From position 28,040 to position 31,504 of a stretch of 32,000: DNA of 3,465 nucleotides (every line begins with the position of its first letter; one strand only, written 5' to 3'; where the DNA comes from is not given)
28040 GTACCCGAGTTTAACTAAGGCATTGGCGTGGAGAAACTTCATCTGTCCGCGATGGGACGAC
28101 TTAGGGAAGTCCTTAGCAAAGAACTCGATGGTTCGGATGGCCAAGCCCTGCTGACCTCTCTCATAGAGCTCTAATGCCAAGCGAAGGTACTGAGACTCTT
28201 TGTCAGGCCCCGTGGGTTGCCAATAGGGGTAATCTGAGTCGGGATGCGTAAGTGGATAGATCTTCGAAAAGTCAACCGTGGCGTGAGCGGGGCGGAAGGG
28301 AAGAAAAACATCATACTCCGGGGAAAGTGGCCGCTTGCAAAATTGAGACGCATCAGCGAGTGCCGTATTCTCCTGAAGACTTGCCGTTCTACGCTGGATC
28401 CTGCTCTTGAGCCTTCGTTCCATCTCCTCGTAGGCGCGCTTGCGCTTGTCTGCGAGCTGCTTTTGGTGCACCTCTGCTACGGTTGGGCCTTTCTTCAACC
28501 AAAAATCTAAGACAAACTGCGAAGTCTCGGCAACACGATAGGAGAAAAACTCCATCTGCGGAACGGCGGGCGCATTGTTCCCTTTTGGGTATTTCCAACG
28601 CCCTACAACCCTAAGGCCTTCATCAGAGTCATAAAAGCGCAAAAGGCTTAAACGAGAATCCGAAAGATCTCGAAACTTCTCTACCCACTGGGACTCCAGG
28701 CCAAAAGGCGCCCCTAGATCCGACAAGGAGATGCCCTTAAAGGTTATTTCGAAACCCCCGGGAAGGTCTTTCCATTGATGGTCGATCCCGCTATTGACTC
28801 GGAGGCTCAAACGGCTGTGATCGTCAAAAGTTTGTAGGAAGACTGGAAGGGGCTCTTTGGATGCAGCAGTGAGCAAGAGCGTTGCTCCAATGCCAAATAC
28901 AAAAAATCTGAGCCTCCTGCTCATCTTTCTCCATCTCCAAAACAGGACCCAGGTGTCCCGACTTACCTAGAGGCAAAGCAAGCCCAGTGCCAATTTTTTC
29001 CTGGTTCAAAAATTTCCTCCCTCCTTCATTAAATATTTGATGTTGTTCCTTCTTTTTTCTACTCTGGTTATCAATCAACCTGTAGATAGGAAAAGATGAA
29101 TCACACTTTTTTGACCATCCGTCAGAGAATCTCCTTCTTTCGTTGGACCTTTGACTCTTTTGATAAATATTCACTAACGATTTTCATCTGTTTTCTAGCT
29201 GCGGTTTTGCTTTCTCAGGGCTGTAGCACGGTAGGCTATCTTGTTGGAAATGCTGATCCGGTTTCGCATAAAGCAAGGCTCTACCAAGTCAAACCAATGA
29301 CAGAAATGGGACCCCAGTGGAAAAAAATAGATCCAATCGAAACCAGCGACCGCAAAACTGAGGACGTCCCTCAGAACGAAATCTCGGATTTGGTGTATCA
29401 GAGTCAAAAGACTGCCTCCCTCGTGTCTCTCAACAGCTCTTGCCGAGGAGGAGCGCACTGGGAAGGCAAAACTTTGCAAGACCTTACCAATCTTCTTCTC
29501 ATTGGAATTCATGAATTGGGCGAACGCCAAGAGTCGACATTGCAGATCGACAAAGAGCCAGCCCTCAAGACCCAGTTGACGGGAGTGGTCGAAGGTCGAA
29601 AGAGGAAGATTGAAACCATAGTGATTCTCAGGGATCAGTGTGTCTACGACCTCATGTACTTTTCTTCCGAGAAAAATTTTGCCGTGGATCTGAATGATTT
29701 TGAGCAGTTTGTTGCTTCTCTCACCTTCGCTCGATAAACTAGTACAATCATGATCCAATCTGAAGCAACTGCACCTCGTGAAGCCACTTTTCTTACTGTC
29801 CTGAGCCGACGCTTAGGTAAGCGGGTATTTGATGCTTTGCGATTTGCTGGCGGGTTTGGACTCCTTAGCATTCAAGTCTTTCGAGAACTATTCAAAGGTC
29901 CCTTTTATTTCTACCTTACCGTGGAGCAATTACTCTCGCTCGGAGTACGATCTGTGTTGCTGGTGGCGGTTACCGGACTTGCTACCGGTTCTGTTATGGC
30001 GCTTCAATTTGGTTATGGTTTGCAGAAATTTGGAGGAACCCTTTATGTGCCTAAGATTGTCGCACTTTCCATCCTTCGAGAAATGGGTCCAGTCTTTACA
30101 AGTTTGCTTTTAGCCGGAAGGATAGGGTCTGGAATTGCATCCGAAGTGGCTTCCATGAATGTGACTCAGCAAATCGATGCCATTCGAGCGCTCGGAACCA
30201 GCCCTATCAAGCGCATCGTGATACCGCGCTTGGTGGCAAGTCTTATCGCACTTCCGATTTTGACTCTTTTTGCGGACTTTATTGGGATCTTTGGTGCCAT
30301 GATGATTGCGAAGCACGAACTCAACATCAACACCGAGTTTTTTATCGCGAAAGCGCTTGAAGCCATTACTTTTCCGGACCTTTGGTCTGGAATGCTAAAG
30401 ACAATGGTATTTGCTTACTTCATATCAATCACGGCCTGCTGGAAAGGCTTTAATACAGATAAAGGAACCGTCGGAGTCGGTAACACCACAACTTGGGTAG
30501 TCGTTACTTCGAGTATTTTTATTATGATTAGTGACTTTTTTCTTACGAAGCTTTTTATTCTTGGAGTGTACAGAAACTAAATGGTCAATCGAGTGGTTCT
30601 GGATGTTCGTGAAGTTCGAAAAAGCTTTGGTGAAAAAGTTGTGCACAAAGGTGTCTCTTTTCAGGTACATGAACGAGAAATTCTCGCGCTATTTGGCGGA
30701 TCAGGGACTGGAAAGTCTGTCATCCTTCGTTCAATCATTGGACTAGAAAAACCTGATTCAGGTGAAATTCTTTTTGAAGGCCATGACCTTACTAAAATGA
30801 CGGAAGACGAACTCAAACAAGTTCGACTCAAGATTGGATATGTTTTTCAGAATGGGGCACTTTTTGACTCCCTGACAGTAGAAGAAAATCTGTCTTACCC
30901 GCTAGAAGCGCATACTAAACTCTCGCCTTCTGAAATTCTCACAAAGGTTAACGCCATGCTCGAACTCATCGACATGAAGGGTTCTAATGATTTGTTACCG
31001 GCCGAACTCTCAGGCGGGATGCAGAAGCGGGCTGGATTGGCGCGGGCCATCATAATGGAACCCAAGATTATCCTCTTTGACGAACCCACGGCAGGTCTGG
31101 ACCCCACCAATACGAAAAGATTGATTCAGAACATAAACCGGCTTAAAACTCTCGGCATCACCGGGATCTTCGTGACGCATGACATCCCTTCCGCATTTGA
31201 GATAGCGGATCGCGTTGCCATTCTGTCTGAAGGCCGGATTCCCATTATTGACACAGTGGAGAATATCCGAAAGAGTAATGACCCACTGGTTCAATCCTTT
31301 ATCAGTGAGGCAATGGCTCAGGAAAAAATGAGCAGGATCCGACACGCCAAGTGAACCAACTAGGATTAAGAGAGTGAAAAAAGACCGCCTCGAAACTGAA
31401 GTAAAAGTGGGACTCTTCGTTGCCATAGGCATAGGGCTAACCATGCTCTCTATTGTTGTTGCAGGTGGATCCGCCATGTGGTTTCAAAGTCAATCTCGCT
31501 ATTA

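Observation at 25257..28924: Sensor-less sigma-54 activator translationally coupled to an exported 899-aa beta-module/TPR protein, directly upstream of flgB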

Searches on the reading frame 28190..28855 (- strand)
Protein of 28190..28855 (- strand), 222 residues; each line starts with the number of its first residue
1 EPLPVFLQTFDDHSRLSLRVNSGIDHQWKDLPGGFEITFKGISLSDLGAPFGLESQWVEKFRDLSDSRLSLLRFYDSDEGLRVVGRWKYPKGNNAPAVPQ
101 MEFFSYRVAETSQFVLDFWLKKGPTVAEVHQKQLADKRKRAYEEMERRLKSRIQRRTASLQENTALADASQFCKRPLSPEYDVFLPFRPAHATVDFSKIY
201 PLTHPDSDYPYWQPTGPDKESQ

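Call 67: predict_structure(alignment_id=A2)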
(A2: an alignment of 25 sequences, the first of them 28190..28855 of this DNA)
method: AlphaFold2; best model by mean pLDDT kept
length: 222 residues; sequences in the alignment: 25
mean_pLDDT: 86.3   pTM: 0.61
mean pLDDT of the five models: 86.3, 85.5, 84.7, 84.3, 82.7
residues with pLDDT >= 90: 137; 70-90: 49; 50-70: 36; < 50: 0
segments of 3 or more residues with pLDDT < 50: none
pLDDT, mean of each block of 10 residues (from residue 1): 86 95 92 95 90 90 91 93 95 93 93 94 94 96 97 95 80 64 74 69 61 68 57
secondary structure, 60 per line:
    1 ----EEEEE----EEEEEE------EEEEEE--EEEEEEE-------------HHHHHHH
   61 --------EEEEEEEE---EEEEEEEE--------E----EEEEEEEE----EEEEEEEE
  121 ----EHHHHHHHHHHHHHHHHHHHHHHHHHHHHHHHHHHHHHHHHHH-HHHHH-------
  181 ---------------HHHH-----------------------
elements in order: E5-9 E14-19 E26-31 E34-40 H54-60 E69-76 E80-87 E101-108 E113-120 H126-167 H169-173 H196-199

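Call 69: fold_search(model_id=the predicted structure, library=pdb)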
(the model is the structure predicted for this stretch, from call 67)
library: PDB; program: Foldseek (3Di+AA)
matches with E <= 10: 764; with E <= 0.001: 0
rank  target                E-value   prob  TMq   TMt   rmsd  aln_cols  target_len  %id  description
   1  4bin                  3.6e-03  1.00  0.35  0.24   4.4       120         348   16  Crystal structure of the E. coli N-acetylmuramoyl-L-alanine amidase AmiC (released 2013-08-21)
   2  6l6m_A                3.3e-02  0.90  0.22  0.42  10.7       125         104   11  HSP18.5 from E. histolytica (released 2020-11-04)
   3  7fvs_B                3.3e-02  0.63  0.19  0.08   9.4        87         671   20  Crystal Structure of S. aureus gyrase in complex with 4-[[1-[(1-chloro-6,7-dihydro-5H-cyclopenta[c]pyridin-6-yl)methyl (released 2023-06-28)
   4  4eld_A                4.2e-02  0.84  0.23  0.39  13.3       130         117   12  Crystal Structure of an Activated Variant of Small Heat Shock Protein Hsp16.5 (released 2012-06-13)
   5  4eld_B                4.4e-02  0.89  0.23  0.42  13.6       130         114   12  Crystal Structure of an Activated Variant of Small Heat Shock Protein Hsp16.5 (released 2012-06-13)
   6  6l6m_B                5.5e-02  0.89  0.24  0.45  10.8       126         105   12  HSP18.5 from E. histolytica (released 2020-11-04)
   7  6z1a_B                5.5e-02  0.57  0.18  0.08   9.2        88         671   18  Ternary complex of Staphylococcus aureus DNA gyrase with AMK12 and DNA (released 2020-11-11)
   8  5j7n                  5.8e-02  0.51  0.17  0.31  13.8       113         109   12  Crystal structure of a small heat-shock protein from Xylella fastidiosa reveals a distinct high order structure (released 2017-04-12)
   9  9n26_A                6.5e-02  0.63  0.19  0.07   9.0        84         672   20  DNA gyrase complexed with uncleaved DNA and Compound 148 to 1.96 A resolution (released 2025-04-09)
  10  2xcr_S                6.9e-02  0.35  0.18  0.07  10.0        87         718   20  The 3.5A crystal structure of the catalytic core (B'A' region) of Staphylococcus aureus DNA Gyrase complexed with GSK2 (released 2010-08-04)
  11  4tma_A                7.7e-02  0.54  0.20  0.10   8.5        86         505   17  Crystal structure of gyrase bound to its inhibitor YacG (released 2014-07-23)
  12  3w1z_B                8.2e-02  0.87  0.24  0.36  11.0       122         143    8  Heat shock protein 16.0 from Schizosaccharomyces pombe (released 2013-03-13)
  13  3w1z_C                8.7e-02  0.77  0.23  0.36  11.3       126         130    9  Heat shock protein 16.0 from Schizosaccharomyces pombe (released 2013-03-13)
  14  2xcs_D                8.7e-02  0.47  0.18  0.08   9.3        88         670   18  The 2.1A crystal structure of S. aureus Gyrase complex with GSK299423 and DNA (released 2010-08-04)
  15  9ggq_C                8.7e-02  0.35  0.19  0.10  10.1       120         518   14  E.coli gyrase holocomplex with cleaved chirally wrapped 217 bp DNA fragment and moxifloxacin (released 2024-09-11)
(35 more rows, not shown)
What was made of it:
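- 28496..28843 (-): AMIN-like beta-sandwich (residues 28-143). The best PDB match of the fragment is E. coli AmiC (4bin), 120 columns, rmsd 4.4 A, E 3.6e-3 (call 69).
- On PflA-type periplasmic flagellar scaffold: The best PDB match is AmiC 4bin at E 3.6e-3 (call 69).
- The N-terminal fragment alone matches AmiC best (call 69).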

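Call 81: search_protein_families(library=pfam, alignment_id=A2, max_evalue=1)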
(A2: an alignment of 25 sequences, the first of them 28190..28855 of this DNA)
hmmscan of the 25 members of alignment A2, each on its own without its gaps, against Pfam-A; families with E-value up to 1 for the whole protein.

A. member 1, window:28190-28855:- (222 aa): 1 family
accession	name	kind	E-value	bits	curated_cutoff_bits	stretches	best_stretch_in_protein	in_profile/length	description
PF25359.1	PH_met_RdRP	-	0.18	11.7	27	1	113-173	124-185/220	Metazoan RdRP associated PH-like domain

B. families by the number of members that match (of 25 scanned): 9 families
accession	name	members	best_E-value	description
PF18628.8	P2_N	1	0.067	Viral coat protein P2 N-terminal domain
PF14818.11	SOGA1-2-like_CC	1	0.092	SOGA 1/2-like, coiled-coil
PF03223.20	V-ATPase_C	1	0.093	V-ATPase subunit C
PF07377.18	DUF1493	1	0.1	Protein of unknown function (DUF1493)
PF08647.16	BRE1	1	0.11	BRE1 E3 ubiquitin ligase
PF12101.13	DUF3577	1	0.13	Protein of unknown function (DUF3577)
PF00972.25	Flavi_NS5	1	0.16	Flavivirus RNA-directed RNA polymerase, fingers and palm domains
PF25359.1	PH_met_RdRP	1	0.18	Metazoan RdRP associated PH-like domain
PF23518.1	WW_2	1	0.18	WW domain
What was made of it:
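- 28496..28843 (-): No Pfam AMIN hit at sequence level (call 81).
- On PflA-type periplasmic flagellar scaffold: The Pfam AMIN model does not hit (call 81), so this is met at fold level only.
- Tried and rejected: A Pfam scan of 25 N-terminal modules for AMIN gave no hit (call 81).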

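Call 98: search_solved_structures(query=A2, max_evalue=10)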
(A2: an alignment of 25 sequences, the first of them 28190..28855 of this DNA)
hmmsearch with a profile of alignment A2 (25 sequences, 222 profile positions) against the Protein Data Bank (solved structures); distinct sequences matched with E-value up to 10: 4.
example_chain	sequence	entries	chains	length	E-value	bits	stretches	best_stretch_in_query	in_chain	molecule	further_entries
3u9j_A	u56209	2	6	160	0.27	13.8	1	100-187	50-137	F-box/LRR-repeat protein 5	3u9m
3v5x_A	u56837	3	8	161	0.31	13.6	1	100-187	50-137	F-box/LRR-repeat protein 5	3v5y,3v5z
4lvr_A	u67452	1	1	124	0.67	12.5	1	177-209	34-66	Intraflagellar transport protein 81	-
4lvp_A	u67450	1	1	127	0.7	12.5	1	177-209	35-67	Intraflagellar transport protein 81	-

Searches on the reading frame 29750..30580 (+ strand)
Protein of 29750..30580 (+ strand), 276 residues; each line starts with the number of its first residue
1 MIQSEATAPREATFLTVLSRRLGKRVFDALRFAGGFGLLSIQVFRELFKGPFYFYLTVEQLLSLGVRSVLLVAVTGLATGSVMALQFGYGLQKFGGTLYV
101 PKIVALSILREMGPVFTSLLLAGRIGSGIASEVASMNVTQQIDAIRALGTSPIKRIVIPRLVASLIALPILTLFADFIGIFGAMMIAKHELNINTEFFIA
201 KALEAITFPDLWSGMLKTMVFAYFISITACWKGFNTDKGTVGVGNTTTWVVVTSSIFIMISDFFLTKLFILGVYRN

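Call 7: search_protein_families(library=pfam, proteins=[window:29750-30580:+], max_evalue=0.01)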
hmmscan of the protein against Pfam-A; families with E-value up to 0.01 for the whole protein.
window:29750-30580:+ (276 aa): 1 family
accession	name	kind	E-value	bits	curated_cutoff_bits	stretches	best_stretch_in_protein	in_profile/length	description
PF02405.21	MlaE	-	7.5e-68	228.7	22.5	1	58-267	2-211/212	Permease MlaE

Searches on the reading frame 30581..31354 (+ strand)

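Call 7: search_protein_families(library=pfam, proteins=[window:30581-31354:+], max_evalue=0.01)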
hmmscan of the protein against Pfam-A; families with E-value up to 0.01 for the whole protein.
window:30581-31354:+ (257 aa): 2 families
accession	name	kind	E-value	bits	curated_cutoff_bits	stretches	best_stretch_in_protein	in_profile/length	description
PF00005.33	ABC_tran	-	3.1e-35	122.2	25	1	23-171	2-137/137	ABC transporter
PF13304.12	AAA_21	-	3.6e-09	37.5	27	1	129-203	224-300/304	AAA domain, putative AbiEii toxin, Type IV TA system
